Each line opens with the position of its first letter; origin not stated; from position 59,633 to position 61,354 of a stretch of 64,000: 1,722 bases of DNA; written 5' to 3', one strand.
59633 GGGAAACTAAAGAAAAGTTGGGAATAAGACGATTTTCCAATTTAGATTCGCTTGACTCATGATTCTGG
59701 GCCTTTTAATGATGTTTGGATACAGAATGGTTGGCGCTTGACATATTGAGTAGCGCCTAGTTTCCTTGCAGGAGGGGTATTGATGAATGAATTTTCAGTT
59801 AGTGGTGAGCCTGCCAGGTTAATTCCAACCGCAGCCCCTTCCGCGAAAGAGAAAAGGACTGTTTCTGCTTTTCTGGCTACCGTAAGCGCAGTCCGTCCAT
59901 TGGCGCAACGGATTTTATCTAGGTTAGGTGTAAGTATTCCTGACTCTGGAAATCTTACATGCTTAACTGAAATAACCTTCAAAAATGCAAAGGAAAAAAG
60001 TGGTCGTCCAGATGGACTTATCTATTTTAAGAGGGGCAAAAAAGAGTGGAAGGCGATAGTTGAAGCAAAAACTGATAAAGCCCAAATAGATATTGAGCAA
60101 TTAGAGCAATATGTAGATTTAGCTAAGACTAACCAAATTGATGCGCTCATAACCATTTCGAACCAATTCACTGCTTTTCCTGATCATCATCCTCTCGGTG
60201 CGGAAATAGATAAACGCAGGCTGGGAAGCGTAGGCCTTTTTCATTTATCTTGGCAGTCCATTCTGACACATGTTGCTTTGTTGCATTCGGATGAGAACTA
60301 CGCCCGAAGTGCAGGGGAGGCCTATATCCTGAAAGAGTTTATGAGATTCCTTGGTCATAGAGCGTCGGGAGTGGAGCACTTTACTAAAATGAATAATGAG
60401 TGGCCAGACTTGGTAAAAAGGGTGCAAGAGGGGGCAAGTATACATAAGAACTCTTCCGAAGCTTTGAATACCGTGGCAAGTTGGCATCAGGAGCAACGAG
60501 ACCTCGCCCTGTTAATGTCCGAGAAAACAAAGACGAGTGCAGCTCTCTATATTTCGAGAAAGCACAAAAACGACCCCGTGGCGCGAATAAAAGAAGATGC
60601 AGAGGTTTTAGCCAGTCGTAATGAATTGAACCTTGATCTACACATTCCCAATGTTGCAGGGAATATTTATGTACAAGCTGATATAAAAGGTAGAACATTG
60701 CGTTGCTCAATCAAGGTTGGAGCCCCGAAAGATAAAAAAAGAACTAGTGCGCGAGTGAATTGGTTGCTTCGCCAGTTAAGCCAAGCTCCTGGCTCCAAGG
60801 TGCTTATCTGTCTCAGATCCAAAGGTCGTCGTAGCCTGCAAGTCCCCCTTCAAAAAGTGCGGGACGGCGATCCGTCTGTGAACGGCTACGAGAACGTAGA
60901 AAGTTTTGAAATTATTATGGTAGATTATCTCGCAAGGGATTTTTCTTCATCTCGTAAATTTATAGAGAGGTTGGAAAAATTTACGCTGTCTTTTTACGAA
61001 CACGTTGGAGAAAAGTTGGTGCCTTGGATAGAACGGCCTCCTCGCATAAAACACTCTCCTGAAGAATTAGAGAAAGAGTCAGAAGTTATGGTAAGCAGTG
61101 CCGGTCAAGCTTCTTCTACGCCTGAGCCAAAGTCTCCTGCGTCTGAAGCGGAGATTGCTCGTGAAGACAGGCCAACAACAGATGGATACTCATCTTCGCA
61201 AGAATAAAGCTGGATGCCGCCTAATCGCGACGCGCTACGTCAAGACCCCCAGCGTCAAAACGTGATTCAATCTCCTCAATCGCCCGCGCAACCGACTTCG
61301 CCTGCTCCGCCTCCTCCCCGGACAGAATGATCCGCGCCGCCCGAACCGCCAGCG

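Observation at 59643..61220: Low-GC islet with a solitary PD-(D/E)xK nuclease-domain protein inserted between gcvPB and the atp operon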

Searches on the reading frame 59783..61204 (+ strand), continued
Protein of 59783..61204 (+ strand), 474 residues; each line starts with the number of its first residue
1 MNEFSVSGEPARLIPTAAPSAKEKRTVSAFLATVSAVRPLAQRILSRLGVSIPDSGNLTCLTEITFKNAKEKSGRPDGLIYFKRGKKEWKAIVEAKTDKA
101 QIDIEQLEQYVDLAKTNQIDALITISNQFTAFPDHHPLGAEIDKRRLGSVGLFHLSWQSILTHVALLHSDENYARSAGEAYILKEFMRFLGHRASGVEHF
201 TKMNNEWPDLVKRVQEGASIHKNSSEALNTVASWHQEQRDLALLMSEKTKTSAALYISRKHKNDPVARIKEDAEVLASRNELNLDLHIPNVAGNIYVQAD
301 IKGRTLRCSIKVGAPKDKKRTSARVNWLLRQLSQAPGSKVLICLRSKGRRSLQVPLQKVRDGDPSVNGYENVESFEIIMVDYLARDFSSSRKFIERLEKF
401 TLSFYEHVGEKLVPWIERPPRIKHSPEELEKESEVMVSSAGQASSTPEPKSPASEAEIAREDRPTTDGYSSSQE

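Call 95: find_encoding_contigs(protein=P0322, flank=9000, max_places=2)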
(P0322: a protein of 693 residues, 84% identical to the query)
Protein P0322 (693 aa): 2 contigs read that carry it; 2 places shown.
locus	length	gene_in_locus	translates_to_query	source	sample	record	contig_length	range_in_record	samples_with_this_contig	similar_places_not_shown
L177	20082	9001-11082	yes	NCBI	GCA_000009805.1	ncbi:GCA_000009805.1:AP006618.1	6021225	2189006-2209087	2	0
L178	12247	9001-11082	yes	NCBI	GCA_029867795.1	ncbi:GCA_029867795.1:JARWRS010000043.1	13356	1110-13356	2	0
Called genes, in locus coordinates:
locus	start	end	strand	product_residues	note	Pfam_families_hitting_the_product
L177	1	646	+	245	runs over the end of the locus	PF02224:Cytidylate_kin, PF13238:AAA_18 (faint)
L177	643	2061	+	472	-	PF00009:GTP_EFTU, PF01926:MMR_HSR1, PF02421:FeoB_N, PF04548:AIG1, PF01926:MMR_HSR1, PF02421:FeoB_N, PF00009:GTP_EFTU, PF14714:KH_dom-like, +6 more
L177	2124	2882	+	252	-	PF01643:Acyl-ACP_TE, PF13279:4HBT_2 (faint), PF20791:Acyl-ACP_TE_C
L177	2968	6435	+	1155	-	PF00501:AMP-binding, PF23562:AMP-binding_C_3 (weak), PF00550:PP-binding, PF01370:Epimerase (weak), PF07993:NAD_binding_4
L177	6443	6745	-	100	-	-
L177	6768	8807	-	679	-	PF01432:Peptidase_M3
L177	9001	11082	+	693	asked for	PF02342:TerD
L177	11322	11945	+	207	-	PF07638:Sigma70_ECF (faint), PF04542:Sigma70_r2, PF08281:Sigma70_r4_2, PF04545:Sigma70_r4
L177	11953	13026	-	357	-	PF00005:ABC_tran, PF13304:AAA_21 (weak)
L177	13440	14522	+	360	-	PF13556:HTH_30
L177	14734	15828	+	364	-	PF00924:MS_channel_2nd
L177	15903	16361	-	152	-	-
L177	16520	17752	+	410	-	PF22025:ThiI_fer, PF02926:THUMP, PF02568:ThiI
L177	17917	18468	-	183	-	-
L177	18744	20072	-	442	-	PF00392:GntR, PF00155:Aminotran_1_2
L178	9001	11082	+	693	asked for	PF02342:TerD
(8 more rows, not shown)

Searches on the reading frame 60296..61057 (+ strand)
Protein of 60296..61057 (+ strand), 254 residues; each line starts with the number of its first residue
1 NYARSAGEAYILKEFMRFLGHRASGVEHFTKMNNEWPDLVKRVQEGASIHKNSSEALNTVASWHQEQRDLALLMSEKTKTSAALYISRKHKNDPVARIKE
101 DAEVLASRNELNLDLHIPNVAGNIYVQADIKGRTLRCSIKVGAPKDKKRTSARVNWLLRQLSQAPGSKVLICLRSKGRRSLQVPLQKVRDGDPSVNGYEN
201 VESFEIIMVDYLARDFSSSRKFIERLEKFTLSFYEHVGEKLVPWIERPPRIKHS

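Call 46: predict_structure(alignment_id=A2)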
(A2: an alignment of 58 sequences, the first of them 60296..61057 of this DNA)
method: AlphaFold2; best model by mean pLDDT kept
length: 254 residues; sequences in the alignment: 58
mean_pLDDT: 93.6   pTM: 0.85
mean pLDDT of the five models: 93.6, 93.0, 92.9, 92.6, 90.9
residues with pLDDT >= 90: 211; 70-90: 35; 50-70: 7; < 50: 1
segments of 3 or more residues with pLDDT < 50: none
pLDDT, mean of each block of 10 residues (from residue 1): 78 81 70 97 98 98 96 95 95 95 98 97 98 98 95 97 95 95 97 89 98 98 98 98 92 84
secondary structure, 60 per line:
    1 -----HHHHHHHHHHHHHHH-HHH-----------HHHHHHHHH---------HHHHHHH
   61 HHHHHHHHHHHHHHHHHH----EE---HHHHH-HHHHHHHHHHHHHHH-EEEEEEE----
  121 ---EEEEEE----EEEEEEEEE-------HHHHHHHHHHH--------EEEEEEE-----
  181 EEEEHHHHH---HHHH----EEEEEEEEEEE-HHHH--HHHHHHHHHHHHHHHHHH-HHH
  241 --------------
elements in order: H6-20 H36-44 H54-78 H88-92 H94-108 E110-116 E124-129 E134-142 H150-160 E169-175 E181-184 H185-189 H193-196 E201-211 H213-216 H219-236
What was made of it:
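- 60296..61057 (+): C-terminal module, aa 172-425. It consists of a helical region (177-279, with the conserved WHQExRD motif at 234-240) followed by an alpha/beta domain (281-409) of T3SS/YbjN chaperone-like fold, with conserved APxDKK (314-319) and NWLxRQL (326-332) motifs. Separate AF2 model with pLDDT 93.6 and pTM 0.85 (call 46).
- pLDDT 93.6 (call 46).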

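Call 72: find_homologous_proteins(query=window:60296-61057:+, max_evalue=0.001)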
Query window:60296-61057:+ (254 aa): 4 proteins with E <= 0.001 among 204 candidates.
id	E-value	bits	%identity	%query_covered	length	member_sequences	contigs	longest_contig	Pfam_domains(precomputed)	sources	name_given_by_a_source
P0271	1.1e-58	217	45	98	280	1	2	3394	-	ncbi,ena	-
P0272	1.3e-57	213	43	97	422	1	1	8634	-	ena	-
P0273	3.5e-57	212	44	97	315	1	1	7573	-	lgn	-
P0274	1.2e-52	197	41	97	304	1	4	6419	-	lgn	-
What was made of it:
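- Tried and rejected: It returned only four fragments because of the word-index limit (call 72).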
